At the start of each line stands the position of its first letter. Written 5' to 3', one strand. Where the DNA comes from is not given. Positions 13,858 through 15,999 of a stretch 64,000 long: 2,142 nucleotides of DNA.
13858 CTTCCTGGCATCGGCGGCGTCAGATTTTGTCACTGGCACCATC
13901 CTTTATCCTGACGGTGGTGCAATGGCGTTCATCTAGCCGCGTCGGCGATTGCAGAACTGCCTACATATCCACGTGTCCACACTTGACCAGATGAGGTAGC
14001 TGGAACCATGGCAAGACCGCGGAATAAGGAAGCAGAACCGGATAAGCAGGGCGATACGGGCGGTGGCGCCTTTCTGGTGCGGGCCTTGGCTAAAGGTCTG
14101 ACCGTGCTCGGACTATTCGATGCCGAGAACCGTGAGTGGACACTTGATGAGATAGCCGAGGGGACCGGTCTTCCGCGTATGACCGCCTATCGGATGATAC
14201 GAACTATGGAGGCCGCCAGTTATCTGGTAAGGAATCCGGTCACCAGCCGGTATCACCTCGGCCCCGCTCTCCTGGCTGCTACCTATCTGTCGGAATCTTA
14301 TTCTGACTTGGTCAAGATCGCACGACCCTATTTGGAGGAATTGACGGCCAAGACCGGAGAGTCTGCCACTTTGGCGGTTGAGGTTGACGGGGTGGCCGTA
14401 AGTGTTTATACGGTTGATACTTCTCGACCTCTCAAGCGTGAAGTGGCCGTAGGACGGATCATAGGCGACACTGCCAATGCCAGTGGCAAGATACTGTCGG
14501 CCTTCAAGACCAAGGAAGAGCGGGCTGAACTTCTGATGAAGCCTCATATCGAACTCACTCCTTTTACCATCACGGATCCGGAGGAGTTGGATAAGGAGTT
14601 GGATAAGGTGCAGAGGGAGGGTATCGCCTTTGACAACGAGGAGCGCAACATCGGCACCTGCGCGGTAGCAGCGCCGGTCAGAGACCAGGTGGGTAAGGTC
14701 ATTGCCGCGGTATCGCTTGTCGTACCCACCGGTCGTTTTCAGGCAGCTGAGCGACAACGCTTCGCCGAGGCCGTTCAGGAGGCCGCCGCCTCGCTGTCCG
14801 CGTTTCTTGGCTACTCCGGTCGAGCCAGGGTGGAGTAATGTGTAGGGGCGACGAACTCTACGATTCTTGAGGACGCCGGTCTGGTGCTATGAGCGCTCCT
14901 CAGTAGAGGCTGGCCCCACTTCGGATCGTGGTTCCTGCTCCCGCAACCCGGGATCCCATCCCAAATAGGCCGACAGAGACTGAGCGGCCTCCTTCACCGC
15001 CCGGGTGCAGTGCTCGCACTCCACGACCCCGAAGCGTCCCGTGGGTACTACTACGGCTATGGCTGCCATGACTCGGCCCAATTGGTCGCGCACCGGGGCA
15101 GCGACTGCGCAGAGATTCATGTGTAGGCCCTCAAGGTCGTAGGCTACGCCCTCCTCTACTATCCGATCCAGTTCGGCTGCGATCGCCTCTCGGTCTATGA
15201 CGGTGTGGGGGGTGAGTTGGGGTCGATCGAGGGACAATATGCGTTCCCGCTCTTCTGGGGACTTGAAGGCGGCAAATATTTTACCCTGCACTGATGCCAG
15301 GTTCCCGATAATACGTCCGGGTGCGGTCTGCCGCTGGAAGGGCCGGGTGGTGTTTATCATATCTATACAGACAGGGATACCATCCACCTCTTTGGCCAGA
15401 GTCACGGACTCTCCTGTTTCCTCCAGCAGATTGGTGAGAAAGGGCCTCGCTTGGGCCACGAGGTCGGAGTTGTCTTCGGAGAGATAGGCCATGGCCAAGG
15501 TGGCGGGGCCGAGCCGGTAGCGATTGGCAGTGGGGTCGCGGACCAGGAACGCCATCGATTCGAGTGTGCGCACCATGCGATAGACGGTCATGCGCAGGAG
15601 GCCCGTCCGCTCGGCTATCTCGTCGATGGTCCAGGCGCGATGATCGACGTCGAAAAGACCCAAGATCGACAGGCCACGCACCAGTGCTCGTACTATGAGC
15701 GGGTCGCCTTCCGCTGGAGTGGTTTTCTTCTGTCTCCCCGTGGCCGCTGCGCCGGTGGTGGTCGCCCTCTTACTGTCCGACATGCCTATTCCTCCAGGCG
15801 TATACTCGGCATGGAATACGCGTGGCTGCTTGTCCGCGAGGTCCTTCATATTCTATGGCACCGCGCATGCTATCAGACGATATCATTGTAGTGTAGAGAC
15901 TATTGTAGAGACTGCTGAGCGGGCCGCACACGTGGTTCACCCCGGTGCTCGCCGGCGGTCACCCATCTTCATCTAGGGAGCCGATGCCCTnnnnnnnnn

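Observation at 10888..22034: Two-IclR cluster of SDR / 3-hydroxyacyl-CoA DH / SDR + transhydroxylase-like Mo enzyme + thiolase + LarA-like: candidate anaerobic polyhydroxybenzene fermentation island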

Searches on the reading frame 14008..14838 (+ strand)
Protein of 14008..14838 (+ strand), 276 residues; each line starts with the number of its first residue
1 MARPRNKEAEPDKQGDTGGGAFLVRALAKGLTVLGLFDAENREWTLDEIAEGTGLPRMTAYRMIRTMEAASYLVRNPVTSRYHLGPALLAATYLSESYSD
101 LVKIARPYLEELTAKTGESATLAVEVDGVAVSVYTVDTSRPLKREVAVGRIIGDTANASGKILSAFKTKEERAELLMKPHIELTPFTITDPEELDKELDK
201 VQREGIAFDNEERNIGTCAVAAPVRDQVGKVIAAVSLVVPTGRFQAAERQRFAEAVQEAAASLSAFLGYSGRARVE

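Call 3: search_protein_families(library=pfam, proteins=[window:14008-14838:+])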
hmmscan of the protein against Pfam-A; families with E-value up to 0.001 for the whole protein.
window:14008-14838:+ (276 aa): 2 families
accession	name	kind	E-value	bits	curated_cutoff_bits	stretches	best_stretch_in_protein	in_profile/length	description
PF01614.24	IclR_C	-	8.7e-40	136.6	24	1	99-264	7-173/174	Bacterial transcriptional regulator IclR C-terminal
PF09339.16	HTH_IclR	-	1.5e-13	50.7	22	1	26-77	1-52/52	IclR helix-turn-helix domain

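Call 4: search_protein_families(library=ncbifam, proteins=[window:14008-14838:+])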
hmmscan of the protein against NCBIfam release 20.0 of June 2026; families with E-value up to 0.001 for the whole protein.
window:14008-14838:+ (276 aa): 8 families
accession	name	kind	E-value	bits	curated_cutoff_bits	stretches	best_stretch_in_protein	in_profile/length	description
TIGR02431.1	pcaR_pcaU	subfamily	1.6e-43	148.8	284.75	1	24-266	5-247/248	beta-ketoadipate pathway transcriptional regulators, PcaR/PcaU/PobR family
NF045644.1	TransRegBhcR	equivalog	7.5e-41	140.2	350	1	21-268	19-266/267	HTH-type transcriptional regulator BhcR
NF011671.1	PRK15090.1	equivalog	4.3e-32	111.3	275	1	31-269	17-255/256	DNA-binding transcriptional regulator KdgR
NF008601.2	PRK11569.1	equivalog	4.8e-22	78.4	380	1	20-263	22-268/276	glyoxylate bypass operon transcriptional repressor IclR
NF007548.0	PRK10163.1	equivalog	9.8e-22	77.3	406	1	24-269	21-267/271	HTH-type transcriptional repressor AllR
NF007342.0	PRK09834.1-4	equivalog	5.2e-14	51.9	251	1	24-266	11-255/263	DNA-binding transcriptional regulator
NF007339.0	PRK09834.1-1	equivalog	8.9e-12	44.8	299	1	23-263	19-262/271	DNA-binding transcriptional regulator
NF007341.0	PRK09834.1-3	equivalog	2.7e-10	39.8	269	1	24-267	7-258/274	DNA-binding transcriptional regulator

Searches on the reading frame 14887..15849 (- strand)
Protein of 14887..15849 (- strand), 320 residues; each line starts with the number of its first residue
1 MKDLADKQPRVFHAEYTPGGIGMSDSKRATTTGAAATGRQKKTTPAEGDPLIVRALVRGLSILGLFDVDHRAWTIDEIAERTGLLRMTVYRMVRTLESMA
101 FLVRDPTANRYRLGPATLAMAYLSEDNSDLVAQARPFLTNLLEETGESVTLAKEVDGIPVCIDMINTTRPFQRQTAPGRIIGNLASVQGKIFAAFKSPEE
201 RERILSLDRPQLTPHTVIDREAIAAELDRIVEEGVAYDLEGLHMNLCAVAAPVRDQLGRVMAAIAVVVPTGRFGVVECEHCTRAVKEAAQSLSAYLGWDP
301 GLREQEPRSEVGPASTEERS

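Call 3: search_protein_families(library=pfam, proteins=[window:14887-15849:-])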
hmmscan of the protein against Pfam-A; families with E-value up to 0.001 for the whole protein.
window:14887-15849:- (320 aa): 2 families
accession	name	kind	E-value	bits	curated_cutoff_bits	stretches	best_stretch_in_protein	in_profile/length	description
PF01614.24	IclR_C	-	6.7e-31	107.6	24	1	126-293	5-173/174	Bacterial transcriptional regulator IclR C-terminal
PF09339.16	HTH_IclR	-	3.3e-11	43.2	22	1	55-106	1-52/52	IclR helix-turn-helix domain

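Call 4: search_protein_families(library=ncbifam, proteins=[window:14887-15849:-])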
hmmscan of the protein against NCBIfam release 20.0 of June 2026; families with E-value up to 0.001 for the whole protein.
window:14887-15849:- (320 aa): 8 families
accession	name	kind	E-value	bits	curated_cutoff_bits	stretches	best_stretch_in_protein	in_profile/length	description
NF045644.1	TransRegBhcR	equivalog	5e-35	121.1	350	1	37-297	7-266/267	HTH-type transcriptional regulator BhcR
TIGR02431.1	pcaR_pcaU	subfamily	5.3e-32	111.1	284.75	1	52-293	4-245/248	beta-ketoadipate pathway transcriptional regulators, PcaR/PcaU/PobR family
NF011671.1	PRK15090.1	equivalog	3.5e-24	85.4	275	1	58-298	15-255/256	DNA-binding transcriptional regulator KdgR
NF008601.2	PRK11569.1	equivalog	5.3e-17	61.9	380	1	36-278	8-254/276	glyoxylate bypass operon transcriptional repressor IclR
NF007548.0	PRK10163.1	equivalog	3.9e-16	59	406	1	53-298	21-267/271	HTH-type transcriptional repressor AllR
NF007341.0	PRK09834.1-3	equivalog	9.5e-14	51.2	269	1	53-280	7-241/274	DNA-binding transcriptional regulator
NF007342.0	PRK09834.1-4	equivalog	2.8e-09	36.4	251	1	52-267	10-226/263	DNA-binding transcriptional regulator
NF007339.0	PRK09834.1-1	equivalog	1.3e-08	34.5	299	1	39-266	8-235/271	DNA-binding transcriptional regulator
